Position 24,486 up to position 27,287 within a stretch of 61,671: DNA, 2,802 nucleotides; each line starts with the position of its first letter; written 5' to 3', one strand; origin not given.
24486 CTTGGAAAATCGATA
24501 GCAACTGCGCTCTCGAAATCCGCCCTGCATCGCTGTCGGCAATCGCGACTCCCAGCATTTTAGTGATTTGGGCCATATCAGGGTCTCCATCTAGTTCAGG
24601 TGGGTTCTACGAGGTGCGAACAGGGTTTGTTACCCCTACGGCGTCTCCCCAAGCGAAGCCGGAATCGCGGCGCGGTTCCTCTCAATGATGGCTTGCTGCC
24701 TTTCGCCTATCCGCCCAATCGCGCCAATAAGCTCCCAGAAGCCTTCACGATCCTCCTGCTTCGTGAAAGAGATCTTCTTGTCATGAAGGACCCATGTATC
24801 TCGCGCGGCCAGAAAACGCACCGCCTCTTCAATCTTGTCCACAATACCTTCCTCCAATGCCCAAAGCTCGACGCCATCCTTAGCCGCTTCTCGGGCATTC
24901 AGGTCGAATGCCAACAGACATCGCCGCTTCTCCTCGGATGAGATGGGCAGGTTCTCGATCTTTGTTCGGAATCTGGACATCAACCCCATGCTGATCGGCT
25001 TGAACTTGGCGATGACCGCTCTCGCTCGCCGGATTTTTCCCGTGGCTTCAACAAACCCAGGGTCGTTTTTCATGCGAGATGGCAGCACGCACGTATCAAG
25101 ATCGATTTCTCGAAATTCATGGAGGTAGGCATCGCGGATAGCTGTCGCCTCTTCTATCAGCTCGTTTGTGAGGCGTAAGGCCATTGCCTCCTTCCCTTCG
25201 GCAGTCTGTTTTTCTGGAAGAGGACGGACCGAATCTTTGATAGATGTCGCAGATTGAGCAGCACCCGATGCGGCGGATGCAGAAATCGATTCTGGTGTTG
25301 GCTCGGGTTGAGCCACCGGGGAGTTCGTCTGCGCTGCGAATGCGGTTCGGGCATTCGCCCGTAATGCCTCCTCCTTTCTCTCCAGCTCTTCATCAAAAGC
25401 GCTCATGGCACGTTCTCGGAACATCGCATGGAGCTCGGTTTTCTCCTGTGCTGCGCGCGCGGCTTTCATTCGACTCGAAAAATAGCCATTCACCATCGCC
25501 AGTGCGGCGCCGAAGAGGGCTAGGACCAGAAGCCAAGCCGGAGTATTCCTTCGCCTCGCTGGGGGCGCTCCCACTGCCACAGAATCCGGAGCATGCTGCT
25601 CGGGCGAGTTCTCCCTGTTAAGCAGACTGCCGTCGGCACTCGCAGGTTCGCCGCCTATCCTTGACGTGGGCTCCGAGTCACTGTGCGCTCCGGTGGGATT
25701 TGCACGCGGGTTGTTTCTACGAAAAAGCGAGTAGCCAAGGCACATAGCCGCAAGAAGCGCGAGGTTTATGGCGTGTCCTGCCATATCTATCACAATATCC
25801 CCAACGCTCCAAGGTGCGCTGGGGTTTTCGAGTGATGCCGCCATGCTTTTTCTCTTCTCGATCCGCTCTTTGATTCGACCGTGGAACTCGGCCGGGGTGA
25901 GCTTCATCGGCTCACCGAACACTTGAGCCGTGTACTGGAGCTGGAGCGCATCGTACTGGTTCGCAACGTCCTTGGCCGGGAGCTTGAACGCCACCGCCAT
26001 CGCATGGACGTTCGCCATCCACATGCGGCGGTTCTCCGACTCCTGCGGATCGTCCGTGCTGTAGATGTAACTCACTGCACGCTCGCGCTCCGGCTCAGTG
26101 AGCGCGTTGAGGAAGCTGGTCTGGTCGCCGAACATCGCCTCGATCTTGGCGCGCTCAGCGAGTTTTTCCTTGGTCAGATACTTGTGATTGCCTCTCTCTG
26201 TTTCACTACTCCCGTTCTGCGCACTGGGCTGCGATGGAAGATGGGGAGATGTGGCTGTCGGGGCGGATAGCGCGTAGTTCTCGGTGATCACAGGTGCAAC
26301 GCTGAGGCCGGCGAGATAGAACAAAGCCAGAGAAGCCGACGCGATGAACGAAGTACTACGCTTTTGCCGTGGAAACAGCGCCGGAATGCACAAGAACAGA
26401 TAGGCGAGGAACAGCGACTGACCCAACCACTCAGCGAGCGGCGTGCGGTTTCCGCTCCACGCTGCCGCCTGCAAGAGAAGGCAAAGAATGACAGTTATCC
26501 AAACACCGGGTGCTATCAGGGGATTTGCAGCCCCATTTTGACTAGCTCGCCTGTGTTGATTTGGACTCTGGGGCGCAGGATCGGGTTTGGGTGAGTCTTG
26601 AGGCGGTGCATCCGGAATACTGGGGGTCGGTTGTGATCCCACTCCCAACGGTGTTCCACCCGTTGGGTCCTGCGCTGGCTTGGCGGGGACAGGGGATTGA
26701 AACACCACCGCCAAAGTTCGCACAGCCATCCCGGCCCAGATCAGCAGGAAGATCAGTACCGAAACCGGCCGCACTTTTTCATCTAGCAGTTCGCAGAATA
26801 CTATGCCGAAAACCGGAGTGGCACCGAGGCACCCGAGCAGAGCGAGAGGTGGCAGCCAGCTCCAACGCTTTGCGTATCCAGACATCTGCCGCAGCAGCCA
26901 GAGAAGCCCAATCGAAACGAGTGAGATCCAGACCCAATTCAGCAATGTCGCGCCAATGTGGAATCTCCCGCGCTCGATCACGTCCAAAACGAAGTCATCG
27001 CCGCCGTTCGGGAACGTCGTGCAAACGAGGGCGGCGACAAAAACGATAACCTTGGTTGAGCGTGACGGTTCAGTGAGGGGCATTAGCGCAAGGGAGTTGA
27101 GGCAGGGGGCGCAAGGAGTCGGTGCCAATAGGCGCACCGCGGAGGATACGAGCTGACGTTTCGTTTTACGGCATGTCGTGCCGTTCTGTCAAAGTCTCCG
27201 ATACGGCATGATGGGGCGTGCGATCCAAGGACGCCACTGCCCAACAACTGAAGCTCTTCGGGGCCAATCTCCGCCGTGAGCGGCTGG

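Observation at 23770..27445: Island cargo: two-gene operon of unknown membrane proteins under a divergent XRE regulator, a candidate phage-exclusion or defence system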

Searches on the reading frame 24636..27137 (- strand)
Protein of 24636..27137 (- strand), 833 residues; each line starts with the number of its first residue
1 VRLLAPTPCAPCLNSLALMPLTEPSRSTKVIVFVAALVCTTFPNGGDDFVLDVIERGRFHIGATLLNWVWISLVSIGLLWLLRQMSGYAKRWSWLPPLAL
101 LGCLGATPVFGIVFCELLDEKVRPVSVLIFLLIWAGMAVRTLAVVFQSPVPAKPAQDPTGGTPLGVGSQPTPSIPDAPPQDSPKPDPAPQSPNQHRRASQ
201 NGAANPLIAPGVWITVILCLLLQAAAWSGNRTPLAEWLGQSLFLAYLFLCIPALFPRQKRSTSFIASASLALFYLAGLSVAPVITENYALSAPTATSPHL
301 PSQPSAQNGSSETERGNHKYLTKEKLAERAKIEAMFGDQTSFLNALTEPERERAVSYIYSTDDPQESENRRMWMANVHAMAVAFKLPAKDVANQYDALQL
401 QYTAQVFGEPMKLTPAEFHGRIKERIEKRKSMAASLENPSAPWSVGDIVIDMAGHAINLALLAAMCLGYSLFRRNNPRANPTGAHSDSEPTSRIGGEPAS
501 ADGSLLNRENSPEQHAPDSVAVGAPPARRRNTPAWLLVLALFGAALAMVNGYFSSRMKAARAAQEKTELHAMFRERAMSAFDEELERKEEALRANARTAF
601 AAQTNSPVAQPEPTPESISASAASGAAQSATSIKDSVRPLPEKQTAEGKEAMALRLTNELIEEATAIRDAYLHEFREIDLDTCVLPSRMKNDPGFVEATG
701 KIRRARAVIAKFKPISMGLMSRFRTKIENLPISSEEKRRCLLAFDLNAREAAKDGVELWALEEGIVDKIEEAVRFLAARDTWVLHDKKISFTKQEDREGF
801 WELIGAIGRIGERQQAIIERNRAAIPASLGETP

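Call 4: search_protein_families(library=pfam, proteins=[window:24636-27137:-], max_evalue=0.1)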
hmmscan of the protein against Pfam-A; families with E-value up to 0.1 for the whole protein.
window:24636-27137:- (833 aa): 1 family
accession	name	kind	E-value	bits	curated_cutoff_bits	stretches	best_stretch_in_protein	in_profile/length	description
PF02203.21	TarH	-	0.0065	16.8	25.2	1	536-628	12-96/177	Tar ligand binding domain homologue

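Call 5: search_protein_families(library=padloc, proteins=[window:24636-27137:-], max_evalue=1)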
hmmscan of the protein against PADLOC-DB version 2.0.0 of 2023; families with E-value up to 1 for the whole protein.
window:24636-27137:- (833 aa): 0 families

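Call 6: search_protein_families(library=phrogs, proteins=[window:24636-27137:-], max_evalue=0.1)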
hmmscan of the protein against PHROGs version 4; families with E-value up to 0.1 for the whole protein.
window:24636-27137:- (833 aa): 0 families

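Call 7: search_protein_families(library=ncbifam, proteins=[window:24636-27137:-], max_evalue=0.1)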
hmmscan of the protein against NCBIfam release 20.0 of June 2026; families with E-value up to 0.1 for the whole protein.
window:24636-27137:- (833 aa): 0 families

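Call 8: find_homologous_proteins(query=window:24636-27137:-)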
Query window:24636-27137:- (833 aa): 2 proteins with E <= 0.001 among 8000 candidates.
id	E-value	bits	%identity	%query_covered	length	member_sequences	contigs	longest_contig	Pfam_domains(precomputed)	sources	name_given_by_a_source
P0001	3.5e-240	817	86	33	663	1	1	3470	-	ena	-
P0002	1.3e-173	597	64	38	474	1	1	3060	-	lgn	-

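Call 13: find_encoding_contigs(protein=P0001, flank=10000)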
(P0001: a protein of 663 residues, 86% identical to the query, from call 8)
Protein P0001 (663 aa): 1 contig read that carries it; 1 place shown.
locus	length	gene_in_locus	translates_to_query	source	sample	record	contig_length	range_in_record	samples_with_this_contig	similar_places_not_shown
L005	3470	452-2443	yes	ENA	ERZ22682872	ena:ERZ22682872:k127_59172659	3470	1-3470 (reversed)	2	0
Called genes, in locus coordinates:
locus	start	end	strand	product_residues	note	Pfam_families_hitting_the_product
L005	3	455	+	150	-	?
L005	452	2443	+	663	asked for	-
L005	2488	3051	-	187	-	-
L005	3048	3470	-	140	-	?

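Call 14: find_encoding_contigs(protein=P0002, flank=10000)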
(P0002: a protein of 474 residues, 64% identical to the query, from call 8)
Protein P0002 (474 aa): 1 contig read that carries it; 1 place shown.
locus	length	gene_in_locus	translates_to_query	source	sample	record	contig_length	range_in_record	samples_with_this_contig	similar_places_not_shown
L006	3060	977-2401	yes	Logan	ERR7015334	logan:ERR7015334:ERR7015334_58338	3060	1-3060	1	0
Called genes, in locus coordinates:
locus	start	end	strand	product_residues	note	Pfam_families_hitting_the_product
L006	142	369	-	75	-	PF13560:HTH_31 (weak), PF01381:HTH_3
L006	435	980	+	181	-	-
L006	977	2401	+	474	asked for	-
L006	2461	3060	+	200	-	?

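Call 24: search_protein_families(library=pfam, proteins=[L006:435-980:+, L005:2488-3051:-, L005:3048-3464:-], max_evalue=0.1)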
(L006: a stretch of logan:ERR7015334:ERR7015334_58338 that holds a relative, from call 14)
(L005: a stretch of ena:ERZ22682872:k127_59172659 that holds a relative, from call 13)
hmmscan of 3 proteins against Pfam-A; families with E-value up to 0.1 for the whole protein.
L006:435-980:+ (181 aa): 1 family
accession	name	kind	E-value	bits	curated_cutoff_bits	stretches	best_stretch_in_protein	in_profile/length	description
PF12158.14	DUF3592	-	0.00038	21.5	25.3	1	46-124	1-82/84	Domain of unknown function (DUF3592)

L005:2488-3051:- (187 aa): 2 families
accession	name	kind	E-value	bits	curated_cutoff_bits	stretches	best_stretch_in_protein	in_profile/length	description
PF03592.21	Terminase_2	-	0.00054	21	26.1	1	1-69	1-66/141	Terminase small subunit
PF15217.11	TSC21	-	0.046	14.4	25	1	118-154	69-105/170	TSC21 family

L005:3048-3464:- (138 aa): 2 families
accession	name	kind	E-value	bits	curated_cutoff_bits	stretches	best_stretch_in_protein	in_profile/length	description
PF13362.12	Toprim_3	-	0.0026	18.6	27.2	1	28-80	23-75/95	Toprim domain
PF13155.12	Toprim_2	-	0.028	15.2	22.1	1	42-77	34-71/88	Toprim-like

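Call 45: find_related_loci(query=A1, collection=viral_contigs, flank=10000)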
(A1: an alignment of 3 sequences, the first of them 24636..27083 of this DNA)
Query A1 (815 aa) in viral_contigs; peptide patterns used: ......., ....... (x = any residue, [..] = any of these).
28 stretches matched a pattern, but none encodes a relative of the query by tblastn (E <= 1e-3).

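Call 46: search_protein_representatives(protein=window:24636-27083:-)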
Query: 815 residues. Proteins with E-value up to 0.001 (for the whole library): 304; up to 1e-10: 36; up to 1e-30: 6. The best 150 are listed.
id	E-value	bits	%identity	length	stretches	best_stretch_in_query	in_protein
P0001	9.5e-241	817.5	65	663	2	4-278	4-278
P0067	1.7e-176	605.0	100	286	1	530-815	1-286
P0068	7.7e-79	282.1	98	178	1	1-134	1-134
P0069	1.7e-38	148.7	65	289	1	303-419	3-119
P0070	3.6e-37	144.3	65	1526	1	303-419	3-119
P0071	1.3e-36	142.5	55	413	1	5-142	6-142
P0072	8.9e-26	106.6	51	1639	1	304-420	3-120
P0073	1.4e-15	72.9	28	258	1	635-807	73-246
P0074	2.1e-15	72.3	29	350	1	612-805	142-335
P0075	3.1e-15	71.7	34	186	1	637-807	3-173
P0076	4.8e-15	71.1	26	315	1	613-803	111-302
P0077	3.3e-14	68.4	31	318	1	581-800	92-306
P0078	5.3e-14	67.7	44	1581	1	306-415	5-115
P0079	9.9e-14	66.8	31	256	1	646-801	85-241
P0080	2.5e-13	65.5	27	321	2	629-800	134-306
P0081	2.6e-13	65.4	32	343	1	620-803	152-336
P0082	3.0e-13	65.2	29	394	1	619-802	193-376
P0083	8.5e-13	63.7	27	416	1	635-803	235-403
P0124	4.1e-09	51.5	26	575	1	639-801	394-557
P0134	7.4e-09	50.7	24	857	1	629-803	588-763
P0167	8.6e-08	47.1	24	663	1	619-799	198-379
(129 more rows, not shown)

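Call 48: search_protein_families(library=pfam, proteins=[P0070, P0072, P0078, P0069, P0071], max_evalue=0.01)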
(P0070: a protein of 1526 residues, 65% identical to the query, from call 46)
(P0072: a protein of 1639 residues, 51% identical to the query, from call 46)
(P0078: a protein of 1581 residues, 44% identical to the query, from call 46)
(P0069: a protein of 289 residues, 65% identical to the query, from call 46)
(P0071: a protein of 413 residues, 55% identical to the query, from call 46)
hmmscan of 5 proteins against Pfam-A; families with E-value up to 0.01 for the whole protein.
P0070 (1526 aa): 0 families

P0072 (1639 aa): 0 families

P0078 (1581 aa): 0 families

P0069 (289 aa): 0 families

P0071 (413 aa): 1 family
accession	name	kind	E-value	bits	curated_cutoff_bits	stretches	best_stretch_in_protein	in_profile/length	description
PF14219.11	DUF4328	-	5.6e-23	81.8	27.2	1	217-392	10-166/166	Domain of unknown function (DUF4328)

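Call 49: search_protein_families(library=pfam, proteins=[P0073, P0074, P0076, P0077, P0080, P0082, P0083, P0124, P0134, P0167], max_evalue=0.01)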
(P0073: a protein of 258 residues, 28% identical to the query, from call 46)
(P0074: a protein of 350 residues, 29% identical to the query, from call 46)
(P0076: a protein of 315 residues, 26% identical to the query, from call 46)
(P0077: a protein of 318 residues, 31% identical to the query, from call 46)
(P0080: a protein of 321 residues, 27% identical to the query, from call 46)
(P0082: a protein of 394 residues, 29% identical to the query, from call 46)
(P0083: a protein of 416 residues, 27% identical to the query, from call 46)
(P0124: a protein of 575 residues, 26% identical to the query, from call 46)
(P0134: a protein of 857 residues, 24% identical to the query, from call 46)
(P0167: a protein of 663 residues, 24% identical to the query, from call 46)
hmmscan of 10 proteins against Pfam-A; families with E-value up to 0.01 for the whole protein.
P0073 (258 aa): 1 family
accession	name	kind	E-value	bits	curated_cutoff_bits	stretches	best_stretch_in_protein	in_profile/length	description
PF06278.16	CNDH2_N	-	0.00075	20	32.3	1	76-152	13-85/117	Condensin II complex subunit CAP-H2 or CNDH2, N-terminal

P0074 (350 aa): 1 family
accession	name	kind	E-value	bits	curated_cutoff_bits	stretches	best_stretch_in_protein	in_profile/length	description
PF07331.16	TctB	-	0.0065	17.1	29.1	0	13-115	3-91/137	Tripartite tricarboxylate transporter TctB family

P0076 (315 aa): 2 families
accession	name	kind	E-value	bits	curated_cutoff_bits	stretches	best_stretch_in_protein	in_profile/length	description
PF11254.13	DUF3053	-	0.00012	22.2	23.9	1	168-299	84-212/219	Protein of unknown function (DUF3053)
PF25592.1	DUF7937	-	0.0072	15.7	31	0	28-95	141-212/402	Domain of unknown function (DUF7937)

P0077 (318 aa): 0 families

P0080 (321 aa): 0 families

P0082 (394 aa): 1 family
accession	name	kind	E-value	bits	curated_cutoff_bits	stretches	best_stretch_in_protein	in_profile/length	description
PF01757.29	Acyl_transf_3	-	0.0046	16.5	31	1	25-140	167-269/326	Acyltransferase domain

P0083 (416 aa): 0 families

P0124 (575 aa): 0 families

P0134 (857 aa): 0 families

P0167 (663 aa): 3 families
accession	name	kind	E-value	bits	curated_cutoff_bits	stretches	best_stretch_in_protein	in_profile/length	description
PF13248.11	Zn_ribbon_3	-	0.0017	18.2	27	1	1-23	2-24/26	zinc-ribbon domain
PF13517.12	FG-GAP_3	-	0.0058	17.6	26.9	0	472-532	1-60/61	FG-GAP-like repeat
PF10571.15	UPF0547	-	0.0076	16.8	29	0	2-22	1-21/26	Uncharacterised protein family UPF0547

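Call 59: find_encoding_contigs(protein=P0070, flank=10000, max_places=3)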
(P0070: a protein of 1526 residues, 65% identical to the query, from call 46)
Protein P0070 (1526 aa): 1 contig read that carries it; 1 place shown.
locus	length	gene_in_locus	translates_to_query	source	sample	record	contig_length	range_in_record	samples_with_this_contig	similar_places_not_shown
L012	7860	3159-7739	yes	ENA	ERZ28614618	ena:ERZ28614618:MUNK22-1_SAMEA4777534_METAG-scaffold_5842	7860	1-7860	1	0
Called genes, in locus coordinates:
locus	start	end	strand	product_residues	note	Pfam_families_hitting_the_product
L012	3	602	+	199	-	?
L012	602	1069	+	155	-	PF11039:DUF2824 (faint)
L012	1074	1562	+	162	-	-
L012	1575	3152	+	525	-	-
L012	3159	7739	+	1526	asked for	-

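Call 60: search_protein_families(library=phrogs, proteins=[P0070, P0072, P0078], max_evalue=0.01)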
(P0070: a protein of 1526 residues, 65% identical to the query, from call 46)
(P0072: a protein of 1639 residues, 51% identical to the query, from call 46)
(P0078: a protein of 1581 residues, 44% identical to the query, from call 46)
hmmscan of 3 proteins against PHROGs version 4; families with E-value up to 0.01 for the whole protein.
P0070 (1526 aa): 0 families

P0072 (1639 aa): 1 family
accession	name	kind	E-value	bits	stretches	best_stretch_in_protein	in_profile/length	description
phrog_26120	-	unknown function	0.0074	17.4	0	1584-1637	103-151/161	-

P0078 (1581 aa): 0 families

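Call 61: search_dna_similar(query=P0070, collection=phages, mode=protein, max_evalue=0.001, max_rows=15)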
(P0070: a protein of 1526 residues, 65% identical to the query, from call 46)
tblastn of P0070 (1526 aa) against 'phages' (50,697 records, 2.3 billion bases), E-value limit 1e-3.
Records with a match: 1; places in all: 1; records where one place covers at least 80% of the query: 0.
Best place of each record, by identity: <60% 1.
By first word of the organism name: Caudoviricetes 1.
By host as written in the record: - 1.
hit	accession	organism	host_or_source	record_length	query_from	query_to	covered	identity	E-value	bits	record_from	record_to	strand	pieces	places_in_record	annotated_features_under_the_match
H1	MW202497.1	Caudoviricetes sp.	Manatee Spring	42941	1185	1406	15%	26.5%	2e-10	72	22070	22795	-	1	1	hypothetical protein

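Call 63: search_protein_families(library=phrogs, proteins=[L012:21-602:+, L012:602-1069:+, L012:1074-1562:+, L012:1575-3152:+], max_evalue=0.01)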
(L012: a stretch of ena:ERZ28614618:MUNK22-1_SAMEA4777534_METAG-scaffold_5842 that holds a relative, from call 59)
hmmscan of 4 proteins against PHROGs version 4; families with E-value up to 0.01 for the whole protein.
L012:21-602:+ (193 aa): 2 families
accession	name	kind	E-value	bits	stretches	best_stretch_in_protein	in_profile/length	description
phrog_376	-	tail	7.2e-34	118.2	1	2-191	512-711/712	tail protein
phrog_15566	-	tail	3.8e-18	66.3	2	43-191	399-551/552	tail protein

L012:602-1069:+ (155 aa): 2 families
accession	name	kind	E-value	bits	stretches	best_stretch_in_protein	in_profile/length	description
phrog_651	-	head and packaging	7.1e-10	39.9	1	5-140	2-133/158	head morphogenesis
phrog_1249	-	other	0.0002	22.1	1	33-145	39-166/180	acetyltransferase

L012:1074-1562:+ (162 aa): 7 families
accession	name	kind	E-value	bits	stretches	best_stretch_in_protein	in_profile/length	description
phrog_418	-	head and packaging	2.5e-20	74.2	1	3-156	3-158/166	internal virion protein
phrog_24149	-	unknown function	5.8e-05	23.3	1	12-129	244-361/415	-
phrog_34412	-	unknown function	0.00062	20.6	1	6-145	6-145/189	-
phrog_15207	-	unknown function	0.0046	18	0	11-33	25-47/54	-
phrog_805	-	head and packaging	0.006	17.6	1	1-76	4-81/189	internal virion protein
phrog_18250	-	integration and excision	0.0076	16.9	1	9-85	12-90/162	integrase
phrog_908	-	unknown function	0.0084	16.2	0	8-67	15-74/361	-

L012:1575-3152:+ (525 aa): 0 families

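Call 64: get_annotated_region(hit=H1, flank=12000)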
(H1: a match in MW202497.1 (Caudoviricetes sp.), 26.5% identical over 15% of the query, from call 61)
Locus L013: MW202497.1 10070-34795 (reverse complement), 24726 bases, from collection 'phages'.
description: Siphoviridae sp. isolate ctf1B273, complete genome.
organism: Caudoviricetes sp. (NCBI taxid 2832643)
taxonomy: Viruses; Duplodnaviria; Heunggongvirae; Uroviricota; Caudoviricetes
host: -; source: Manatee Spring; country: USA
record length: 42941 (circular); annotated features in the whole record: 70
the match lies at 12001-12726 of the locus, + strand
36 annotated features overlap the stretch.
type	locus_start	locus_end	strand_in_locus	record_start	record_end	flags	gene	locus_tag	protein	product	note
CDS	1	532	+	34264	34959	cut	-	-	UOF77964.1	capping protein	-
CDS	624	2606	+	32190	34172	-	-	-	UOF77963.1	portal protein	-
CDS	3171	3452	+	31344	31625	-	-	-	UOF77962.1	recombination endonuclease viI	-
CDS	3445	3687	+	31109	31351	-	-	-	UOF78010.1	hypothetical protein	-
CDS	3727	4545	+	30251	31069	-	-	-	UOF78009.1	hypothetical protein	-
CDS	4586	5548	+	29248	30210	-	-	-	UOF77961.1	major capsid protein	-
CDS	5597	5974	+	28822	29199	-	-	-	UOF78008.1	hypothetical protein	-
CDS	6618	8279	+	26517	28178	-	-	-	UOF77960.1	phage stabilization protein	-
CDS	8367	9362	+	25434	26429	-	-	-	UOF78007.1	hypothetical protein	-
CDS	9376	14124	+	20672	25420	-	-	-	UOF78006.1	hypothetical protein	-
CDS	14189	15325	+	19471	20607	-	-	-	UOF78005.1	hypothetical protein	-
CDS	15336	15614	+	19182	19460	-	-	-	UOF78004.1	hypothetical protein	-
CDS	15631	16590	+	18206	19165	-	-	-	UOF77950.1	N-acetylmuramoyl-L-alanine amidase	-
CDS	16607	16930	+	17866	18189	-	-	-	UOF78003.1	hypothetical protein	-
CDS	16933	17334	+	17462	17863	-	-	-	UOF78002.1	hypothetical protein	-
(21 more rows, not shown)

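Call 74: search_protein_families(library=padloc, proteins=[L006:435-980:+], max_evalue=0.01)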
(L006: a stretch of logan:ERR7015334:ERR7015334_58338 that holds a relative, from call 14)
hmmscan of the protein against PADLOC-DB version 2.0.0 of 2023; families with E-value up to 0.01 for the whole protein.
L006:435-980:+ (181 aa): 0 families

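Call 77: search_solved_structures(query=P0070, max_evalue=1)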
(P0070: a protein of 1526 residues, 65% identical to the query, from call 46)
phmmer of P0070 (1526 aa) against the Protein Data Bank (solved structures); distinct sequences matched with E-value up to 1: 1.
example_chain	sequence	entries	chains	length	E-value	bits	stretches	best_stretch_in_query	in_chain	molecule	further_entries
2lcg_A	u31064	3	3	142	0.099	13.3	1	8-57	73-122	Uncharacterized protein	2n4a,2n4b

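Call 78: find_encoding_contigs(protein=P0071, flank=8000, max_places=4)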
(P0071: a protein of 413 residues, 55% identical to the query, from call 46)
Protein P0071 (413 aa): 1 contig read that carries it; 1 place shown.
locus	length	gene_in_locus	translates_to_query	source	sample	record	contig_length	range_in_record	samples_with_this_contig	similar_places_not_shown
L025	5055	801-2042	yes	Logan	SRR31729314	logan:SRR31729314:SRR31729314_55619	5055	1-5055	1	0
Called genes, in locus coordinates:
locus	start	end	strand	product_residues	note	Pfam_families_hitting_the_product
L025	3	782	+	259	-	?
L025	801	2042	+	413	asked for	PF14219:DUF4328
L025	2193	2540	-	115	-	-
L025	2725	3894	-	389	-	PF13481:AAA_25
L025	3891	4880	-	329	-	-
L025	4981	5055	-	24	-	?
